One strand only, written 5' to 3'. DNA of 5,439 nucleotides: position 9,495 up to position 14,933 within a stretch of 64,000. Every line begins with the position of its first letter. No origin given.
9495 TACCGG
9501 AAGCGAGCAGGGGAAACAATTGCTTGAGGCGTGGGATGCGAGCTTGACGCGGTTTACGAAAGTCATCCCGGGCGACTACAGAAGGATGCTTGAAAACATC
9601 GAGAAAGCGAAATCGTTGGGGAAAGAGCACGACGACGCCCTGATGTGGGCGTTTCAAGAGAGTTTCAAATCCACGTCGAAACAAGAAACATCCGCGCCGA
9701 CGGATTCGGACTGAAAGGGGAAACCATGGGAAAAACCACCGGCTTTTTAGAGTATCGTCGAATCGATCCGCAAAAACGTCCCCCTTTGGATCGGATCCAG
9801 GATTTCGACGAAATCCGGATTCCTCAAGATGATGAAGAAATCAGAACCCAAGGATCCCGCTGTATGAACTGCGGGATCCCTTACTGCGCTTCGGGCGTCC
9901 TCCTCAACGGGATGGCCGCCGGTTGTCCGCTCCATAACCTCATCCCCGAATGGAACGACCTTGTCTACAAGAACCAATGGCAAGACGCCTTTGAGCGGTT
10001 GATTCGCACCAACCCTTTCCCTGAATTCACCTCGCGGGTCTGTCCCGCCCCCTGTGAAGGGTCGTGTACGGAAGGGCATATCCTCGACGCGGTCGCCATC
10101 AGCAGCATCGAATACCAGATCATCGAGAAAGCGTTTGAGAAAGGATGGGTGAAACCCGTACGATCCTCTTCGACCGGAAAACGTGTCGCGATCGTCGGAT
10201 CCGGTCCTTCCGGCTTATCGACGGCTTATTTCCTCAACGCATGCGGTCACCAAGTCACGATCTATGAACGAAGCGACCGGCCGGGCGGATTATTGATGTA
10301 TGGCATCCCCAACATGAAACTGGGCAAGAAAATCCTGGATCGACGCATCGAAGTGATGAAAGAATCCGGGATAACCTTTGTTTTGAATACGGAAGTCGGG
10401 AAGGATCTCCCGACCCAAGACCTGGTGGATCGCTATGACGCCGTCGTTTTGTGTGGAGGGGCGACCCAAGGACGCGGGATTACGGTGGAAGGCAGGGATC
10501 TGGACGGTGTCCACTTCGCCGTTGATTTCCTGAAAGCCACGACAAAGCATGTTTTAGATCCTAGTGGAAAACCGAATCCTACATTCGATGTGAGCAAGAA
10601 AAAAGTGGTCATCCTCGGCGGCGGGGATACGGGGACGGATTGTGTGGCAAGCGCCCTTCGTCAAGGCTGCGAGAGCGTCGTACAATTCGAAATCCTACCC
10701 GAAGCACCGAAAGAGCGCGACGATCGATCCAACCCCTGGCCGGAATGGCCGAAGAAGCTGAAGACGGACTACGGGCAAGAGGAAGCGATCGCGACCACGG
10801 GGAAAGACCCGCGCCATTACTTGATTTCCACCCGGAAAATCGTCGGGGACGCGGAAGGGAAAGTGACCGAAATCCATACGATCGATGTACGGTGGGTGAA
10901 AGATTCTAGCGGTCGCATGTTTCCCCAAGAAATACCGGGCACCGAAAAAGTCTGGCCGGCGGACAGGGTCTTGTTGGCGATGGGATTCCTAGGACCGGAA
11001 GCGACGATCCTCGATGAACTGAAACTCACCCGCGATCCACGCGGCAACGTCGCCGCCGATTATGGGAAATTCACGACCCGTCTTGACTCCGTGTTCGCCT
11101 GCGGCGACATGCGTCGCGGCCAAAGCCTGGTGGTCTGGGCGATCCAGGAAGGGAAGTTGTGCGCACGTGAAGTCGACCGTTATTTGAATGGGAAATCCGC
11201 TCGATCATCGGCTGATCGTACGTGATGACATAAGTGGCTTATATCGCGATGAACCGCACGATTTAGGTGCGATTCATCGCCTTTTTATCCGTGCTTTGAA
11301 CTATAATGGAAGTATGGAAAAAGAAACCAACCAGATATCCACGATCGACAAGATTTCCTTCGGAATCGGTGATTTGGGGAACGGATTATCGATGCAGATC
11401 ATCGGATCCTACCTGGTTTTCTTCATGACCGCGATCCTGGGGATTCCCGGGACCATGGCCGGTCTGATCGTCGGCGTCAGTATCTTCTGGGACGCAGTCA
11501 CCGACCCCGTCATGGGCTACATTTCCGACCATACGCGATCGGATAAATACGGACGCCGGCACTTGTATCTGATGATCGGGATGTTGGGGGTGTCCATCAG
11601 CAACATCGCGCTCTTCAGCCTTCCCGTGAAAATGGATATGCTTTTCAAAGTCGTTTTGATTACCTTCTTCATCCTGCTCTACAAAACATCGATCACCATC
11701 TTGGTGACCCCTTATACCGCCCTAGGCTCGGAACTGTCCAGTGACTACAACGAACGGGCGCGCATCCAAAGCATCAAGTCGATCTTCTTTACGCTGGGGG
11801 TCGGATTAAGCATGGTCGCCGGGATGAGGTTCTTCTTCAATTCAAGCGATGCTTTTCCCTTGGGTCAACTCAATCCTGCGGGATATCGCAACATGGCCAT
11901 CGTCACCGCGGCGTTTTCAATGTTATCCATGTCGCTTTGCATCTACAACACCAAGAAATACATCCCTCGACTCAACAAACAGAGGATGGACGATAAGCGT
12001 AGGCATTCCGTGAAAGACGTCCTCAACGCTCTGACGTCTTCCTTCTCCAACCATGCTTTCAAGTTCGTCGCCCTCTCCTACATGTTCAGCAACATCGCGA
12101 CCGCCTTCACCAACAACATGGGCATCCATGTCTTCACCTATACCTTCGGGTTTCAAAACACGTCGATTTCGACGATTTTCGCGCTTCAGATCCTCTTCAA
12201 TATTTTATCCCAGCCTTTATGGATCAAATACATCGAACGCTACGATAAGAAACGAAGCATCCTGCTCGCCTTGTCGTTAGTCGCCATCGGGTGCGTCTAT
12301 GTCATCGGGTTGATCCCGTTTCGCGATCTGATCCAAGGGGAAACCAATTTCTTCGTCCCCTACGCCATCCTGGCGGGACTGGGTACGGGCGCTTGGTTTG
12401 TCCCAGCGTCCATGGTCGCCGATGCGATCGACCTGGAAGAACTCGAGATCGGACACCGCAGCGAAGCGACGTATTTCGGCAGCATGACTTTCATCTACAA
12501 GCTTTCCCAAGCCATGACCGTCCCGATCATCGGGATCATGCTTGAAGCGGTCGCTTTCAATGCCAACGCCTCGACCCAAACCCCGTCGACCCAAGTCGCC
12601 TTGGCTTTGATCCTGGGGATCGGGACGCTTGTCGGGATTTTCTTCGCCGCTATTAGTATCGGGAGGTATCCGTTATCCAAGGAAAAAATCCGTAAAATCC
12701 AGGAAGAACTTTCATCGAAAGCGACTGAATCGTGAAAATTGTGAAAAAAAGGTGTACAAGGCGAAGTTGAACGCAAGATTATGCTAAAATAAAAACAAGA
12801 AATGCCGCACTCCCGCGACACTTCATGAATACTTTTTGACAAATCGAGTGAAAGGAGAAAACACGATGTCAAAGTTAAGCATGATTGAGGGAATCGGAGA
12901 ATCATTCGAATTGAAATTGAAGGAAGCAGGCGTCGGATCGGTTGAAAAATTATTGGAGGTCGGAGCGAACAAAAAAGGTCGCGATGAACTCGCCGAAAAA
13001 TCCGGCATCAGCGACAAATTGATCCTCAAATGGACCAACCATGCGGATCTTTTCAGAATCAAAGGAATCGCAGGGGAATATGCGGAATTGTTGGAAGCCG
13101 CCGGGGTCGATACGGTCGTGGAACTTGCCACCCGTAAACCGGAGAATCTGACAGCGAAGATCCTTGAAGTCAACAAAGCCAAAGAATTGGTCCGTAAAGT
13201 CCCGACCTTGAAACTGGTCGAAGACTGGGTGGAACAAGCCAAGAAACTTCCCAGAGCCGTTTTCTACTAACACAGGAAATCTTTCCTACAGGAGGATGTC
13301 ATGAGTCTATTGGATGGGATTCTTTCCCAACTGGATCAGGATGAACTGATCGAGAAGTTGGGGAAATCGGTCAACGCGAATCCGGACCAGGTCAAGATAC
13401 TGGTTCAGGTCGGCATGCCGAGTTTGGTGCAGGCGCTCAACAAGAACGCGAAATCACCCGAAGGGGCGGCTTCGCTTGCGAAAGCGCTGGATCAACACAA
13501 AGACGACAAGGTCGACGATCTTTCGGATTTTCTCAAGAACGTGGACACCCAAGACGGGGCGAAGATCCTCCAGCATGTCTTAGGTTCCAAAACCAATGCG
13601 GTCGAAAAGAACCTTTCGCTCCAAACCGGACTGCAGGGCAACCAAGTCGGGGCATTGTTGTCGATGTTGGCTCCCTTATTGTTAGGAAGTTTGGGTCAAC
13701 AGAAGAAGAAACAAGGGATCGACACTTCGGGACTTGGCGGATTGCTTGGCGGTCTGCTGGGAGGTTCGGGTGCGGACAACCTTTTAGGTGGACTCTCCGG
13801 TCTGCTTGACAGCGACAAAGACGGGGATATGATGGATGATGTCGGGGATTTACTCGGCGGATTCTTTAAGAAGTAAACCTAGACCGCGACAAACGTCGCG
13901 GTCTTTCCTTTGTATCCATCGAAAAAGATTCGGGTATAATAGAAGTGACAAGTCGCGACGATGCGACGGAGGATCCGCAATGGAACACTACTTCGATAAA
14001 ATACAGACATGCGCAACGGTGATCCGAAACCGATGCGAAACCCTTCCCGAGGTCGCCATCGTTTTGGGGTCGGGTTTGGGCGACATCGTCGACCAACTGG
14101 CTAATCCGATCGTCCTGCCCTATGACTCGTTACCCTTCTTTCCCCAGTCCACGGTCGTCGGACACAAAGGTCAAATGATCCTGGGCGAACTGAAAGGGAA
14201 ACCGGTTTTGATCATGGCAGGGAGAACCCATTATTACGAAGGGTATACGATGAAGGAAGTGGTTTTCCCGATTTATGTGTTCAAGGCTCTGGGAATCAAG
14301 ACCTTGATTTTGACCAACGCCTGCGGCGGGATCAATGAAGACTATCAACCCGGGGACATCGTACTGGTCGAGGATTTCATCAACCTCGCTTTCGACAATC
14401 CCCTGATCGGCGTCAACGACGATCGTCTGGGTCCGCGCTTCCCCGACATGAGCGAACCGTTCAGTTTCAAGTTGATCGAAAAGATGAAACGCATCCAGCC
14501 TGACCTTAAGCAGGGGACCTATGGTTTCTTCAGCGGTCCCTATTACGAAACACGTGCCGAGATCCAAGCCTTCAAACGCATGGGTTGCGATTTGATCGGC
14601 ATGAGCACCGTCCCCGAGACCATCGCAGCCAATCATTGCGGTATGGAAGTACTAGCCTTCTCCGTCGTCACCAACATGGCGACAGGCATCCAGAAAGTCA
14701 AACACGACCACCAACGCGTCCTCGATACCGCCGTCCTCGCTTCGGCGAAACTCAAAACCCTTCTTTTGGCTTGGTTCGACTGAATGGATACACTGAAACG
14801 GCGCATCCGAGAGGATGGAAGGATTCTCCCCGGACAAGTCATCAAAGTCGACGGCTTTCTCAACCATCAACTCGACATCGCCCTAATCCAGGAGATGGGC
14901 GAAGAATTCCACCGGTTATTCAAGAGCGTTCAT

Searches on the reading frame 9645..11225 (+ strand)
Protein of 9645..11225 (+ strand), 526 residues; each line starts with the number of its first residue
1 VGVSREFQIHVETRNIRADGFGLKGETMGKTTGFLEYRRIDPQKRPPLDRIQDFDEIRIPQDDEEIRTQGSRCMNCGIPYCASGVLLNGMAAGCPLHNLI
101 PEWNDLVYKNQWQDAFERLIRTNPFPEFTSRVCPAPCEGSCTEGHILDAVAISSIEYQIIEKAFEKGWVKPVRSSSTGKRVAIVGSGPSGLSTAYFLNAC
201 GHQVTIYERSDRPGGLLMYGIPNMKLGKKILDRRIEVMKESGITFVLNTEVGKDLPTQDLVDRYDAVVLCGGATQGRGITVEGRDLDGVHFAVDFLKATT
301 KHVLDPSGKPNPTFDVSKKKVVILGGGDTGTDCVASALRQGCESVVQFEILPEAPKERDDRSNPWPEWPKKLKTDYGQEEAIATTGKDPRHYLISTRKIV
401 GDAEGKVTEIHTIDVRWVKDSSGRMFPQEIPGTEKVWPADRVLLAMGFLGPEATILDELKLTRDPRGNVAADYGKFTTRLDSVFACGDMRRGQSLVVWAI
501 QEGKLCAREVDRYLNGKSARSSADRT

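Call 50: search_protein_families(library=pfam, proteins=[window:9645-11225:+], max_evalue=0.0001)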
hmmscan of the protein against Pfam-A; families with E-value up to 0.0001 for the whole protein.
window:9645-11225:+ (526 aa): 12 families
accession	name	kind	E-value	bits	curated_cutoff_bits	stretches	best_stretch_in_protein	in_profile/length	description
PF07992.20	Pyr_redox_2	-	1.1e-22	81.2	26.1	2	180-353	2-176/291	Pyridine nucleotide-disulphide oxidoreductase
PF14691.11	Fer4_20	-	3.5e-19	69.1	25.8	1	50-167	1-112/113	Dihydroprymidine dehydrogenase domain II, 4Fe-4S cluster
PF00070.33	Pyr_redox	-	5.1e-11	43.4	22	1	180-252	1-64/82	Pyridine nucleotide-disulphide oxidoreductase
PF13450.12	NAD_binding_8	-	4.6e-09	36.9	21.9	1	183-216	1-34/68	NAD(P)-binding Rossmann-like domain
PF01266.30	DAO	-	1.3e-07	31.9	27.9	1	180-214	1-35/353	FAD dependent oxidoreductase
PF13738.12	Pyr_redox_3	-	9.7e-06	25.5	30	0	177-211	163-197/305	Pyridine nucleotide-disulphide oxidoreductase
PF01593.30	Amino_oxidase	-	4.3e-05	23.4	19.8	1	189-216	2-29/443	Flavin containing amine oxidoreductase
PF13241.12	NAD_binding_7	-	5.1e-05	24.2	22.1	0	177-210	6-39/104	Putative NAD(P)-binding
PF21799.2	MurD-like_N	-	7.6e-05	23.4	27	0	179-215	1-37/88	Mur ligase MurD-like, N-terminal domain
PF01946.23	Thi4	-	8.1e-05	22.4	26.2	0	180-218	19-58/235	Thi4 family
PF03486.20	HI0933_like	-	9.3e-05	22.4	50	0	180-215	2-37/244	HI0933-like protein Rossmann domain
PF01494.25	FAD_binding_3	-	0.0001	22.1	22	0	181-212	4-35/349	FAD binding domain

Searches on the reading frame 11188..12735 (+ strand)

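Call 50: search_protein_families(library=pfam, proteins=[window:11188-12735:+], max_evalue=0.0001)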
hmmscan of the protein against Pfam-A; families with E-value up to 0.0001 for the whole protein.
window:11188-12735:+ (515 aa): 3 families
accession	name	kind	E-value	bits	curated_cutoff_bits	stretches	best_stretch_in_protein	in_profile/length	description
PF13347.12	MFS_2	-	1.4e-61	208.8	27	1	57-497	1-426/427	MFS/sugar transport protein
PF07690.21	MFS_1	-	6e-25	88.3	33.4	2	64-409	7-317/347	Major Facilitator Superfamily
PF12832.13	MFS_1_like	-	1e-09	38.4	25.2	1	75-308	21-235/373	MFS_1 like family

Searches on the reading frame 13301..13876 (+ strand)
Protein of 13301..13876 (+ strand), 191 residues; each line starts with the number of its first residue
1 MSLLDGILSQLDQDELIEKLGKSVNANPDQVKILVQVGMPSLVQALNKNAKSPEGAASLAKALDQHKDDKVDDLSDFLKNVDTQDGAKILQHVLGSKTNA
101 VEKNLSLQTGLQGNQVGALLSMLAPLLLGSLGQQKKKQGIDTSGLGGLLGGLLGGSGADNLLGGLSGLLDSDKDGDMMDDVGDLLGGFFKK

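Call 50: search_protein_families(library=pfam, proteins=[window:13301-13876:+], max_evalue=0.0001)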
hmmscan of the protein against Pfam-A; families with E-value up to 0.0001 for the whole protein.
window:13301-13876:+ (191 aa): 1 family
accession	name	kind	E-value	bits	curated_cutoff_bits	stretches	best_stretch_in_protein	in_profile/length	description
PF06078.17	DUF937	-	3.9e-29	102.2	25.4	1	13-134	8-135/135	Bacterial protein of unknown function (DUF937)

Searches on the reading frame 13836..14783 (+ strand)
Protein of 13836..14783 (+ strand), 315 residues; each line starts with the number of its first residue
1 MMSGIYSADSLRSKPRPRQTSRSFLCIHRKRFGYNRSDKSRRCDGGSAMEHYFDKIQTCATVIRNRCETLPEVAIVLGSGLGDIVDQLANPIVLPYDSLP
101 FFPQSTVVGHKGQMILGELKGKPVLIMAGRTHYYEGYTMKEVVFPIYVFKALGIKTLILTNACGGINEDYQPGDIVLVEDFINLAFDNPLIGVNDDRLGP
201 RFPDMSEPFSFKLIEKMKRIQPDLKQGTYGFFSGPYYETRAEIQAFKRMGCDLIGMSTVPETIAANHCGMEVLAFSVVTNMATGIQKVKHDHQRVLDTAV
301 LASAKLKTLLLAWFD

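Call 50: search_protein_families(library=pfam, proteins=[window:13836-14783:+], max_evalue=0.0001)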
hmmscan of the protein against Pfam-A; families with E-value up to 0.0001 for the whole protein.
window:13836-14783:+ (315 aa): 1 family
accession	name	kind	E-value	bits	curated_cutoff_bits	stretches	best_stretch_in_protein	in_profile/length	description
PF01048.26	PNP_UDP_1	-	1.4e-54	185.4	25.1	1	73-312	2-230/233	Phosphorylase superfamily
